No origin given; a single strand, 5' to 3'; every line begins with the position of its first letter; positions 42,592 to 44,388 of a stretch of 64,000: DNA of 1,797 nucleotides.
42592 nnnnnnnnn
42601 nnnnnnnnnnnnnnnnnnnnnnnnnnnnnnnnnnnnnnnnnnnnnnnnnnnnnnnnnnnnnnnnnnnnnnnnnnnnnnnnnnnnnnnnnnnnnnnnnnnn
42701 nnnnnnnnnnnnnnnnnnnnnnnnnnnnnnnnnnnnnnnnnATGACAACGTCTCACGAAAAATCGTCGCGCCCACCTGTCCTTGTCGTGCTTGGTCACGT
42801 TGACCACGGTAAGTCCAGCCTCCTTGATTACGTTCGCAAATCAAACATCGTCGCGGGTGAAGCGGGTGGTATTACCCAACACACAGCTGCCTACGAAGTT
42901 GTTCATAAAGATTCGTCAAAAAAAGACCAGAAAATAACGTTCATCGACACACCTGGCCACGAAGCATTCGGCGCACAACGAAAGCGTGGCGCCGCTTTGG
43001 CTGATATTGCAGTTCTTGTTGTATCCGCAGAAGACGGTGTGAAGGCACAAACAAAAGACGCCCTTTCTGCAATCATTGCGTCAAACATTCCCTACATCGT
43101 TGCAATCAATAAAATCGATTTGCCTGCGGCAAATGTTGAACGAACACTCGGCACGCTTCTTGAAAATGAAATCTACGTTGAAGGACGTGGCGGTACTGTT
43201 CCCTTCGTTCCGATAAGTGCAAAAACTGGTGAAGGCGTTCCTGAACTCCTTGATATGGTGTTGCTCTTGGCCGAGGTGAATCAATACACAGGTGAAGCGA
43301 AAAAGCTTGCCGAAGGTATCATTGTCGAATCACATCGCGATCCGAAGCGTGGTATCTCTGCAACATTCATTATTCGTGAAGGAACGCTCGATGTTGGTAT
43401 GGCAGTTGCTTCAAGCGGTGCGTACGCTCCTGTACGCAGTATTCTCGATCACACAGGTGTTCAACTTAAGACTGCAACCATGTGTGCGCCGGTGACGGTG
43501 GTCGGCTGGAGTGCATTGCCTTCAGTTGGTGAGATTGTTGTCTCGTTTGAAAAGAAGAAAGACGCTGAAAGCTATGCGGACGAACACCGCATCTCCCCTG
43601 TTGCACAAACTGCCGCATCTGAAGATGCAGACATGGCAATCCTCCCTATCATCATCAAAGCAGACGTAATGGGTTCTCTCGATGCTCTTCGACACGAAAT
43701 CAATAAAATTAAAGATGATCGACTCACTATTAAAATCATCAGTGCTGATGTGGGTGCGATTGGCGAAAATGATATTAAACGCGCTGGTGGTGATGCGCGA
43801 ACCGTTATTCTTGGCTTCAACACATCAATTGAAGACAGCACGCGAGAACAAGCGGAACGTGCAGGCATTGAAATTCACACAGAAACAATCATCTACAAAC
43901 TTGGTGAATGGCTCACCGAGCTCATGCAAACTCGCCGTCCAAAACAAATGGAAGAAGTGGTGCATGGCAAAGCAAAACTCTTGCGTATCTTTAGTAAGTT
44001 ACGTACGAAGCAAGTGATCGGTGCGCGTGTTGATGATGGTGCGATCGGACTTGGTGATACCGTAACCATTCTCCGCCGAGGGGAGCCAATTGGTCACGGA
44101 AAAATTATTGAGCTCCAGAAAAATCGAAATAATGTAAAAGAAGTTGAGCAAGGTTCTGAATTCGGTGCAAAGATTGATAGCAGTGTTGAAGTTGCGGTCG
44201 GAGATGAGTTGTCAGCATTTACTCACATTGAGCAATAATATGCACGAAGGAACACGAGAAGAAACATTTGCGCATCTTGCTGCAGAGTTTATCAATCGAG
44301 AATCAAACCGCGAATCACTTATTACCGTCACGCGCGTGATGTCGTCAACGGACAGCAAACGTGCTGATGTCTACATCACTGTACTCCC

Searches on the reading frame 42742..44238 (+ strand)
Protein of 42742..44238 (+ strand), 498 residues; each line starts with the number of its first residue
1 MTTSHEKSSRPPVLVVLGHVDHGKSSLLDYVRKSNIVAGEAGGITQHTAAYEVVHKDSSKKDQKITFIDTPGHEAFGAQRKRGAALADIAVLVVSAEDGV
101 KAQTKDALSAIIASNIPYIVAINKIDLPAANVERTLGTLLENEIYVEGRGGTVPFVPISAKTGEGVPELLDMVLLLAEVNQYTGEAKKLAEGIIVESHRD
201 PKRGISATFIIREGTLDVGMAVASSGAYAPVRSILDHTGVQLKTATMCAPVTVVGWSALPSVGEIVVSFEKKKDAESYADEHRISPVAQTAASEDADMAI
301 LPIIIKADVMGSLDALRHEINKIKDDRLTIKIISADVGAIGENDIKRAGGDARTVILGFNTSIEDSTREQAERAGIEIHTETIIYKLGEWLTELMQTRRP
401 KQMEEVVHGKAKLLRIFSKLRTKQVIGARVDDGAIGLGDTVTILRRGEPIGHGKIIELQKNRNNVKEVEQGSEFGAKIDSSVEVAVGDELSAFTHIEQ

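Call 7: search_protein_families(library=pfam, proteins=[window:42742-44238:+], max_evalue=0.001)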
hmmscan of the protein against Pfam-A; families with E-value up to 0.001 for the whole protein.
window:42742-44238:+ (498 aa): 11 families
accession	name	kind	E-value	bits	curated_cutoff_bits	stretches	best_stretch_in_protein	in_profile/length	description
PF00009.33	GTP_EFTU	-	5e-37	127.8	26.5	1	14-175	6-184/188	Elongation factor Tu GTP binding domain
PF11987.13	IF-2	-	1.1e-25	90.3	27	1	292-389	18-114/117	Translation-initiation factor 2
PF22042.2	EF-G_D2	-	3.1e-12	46.9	27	1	190-267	2-82/84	Elongation factor G domain 2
PF01926.29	MMR_HSR1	-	5.3e-11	43.1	21.9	1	15-124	3-113/113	50S ribosome-binding GTPase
PF00350.29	Dynamin_N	-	1.1e-05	25.9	27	0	14-46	1-33/168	Dynamin family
PF00071.28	Ras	-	1.9e-05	24.8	21.6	1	14-173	2-156/162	Ras family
PF08477.19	Roc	-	5.3e-05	23.9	27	1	14-126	2-119/119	Ras of Complex, Roc, domain of DAPkinase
PF03193.22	RsgA_GTPase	-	6.5e-05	23.3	30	0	84-171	20-102/174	RsgA GTPase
PF14578.12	GTP_EFTU_D4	-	0.00018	21.8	23.8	1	416-489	10-84/86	Elongation factor Tu domain 4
PF09439.16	SRPRB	-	0.00052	19.9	25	0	11-144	3-138/178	Signal recognition particle receptor beta subunit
PF03308.22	MeaB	-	0.00063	19.3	23.1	0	38-188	104-246/273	Methylmalonyl Co-A mutase-associated GTPase MeaB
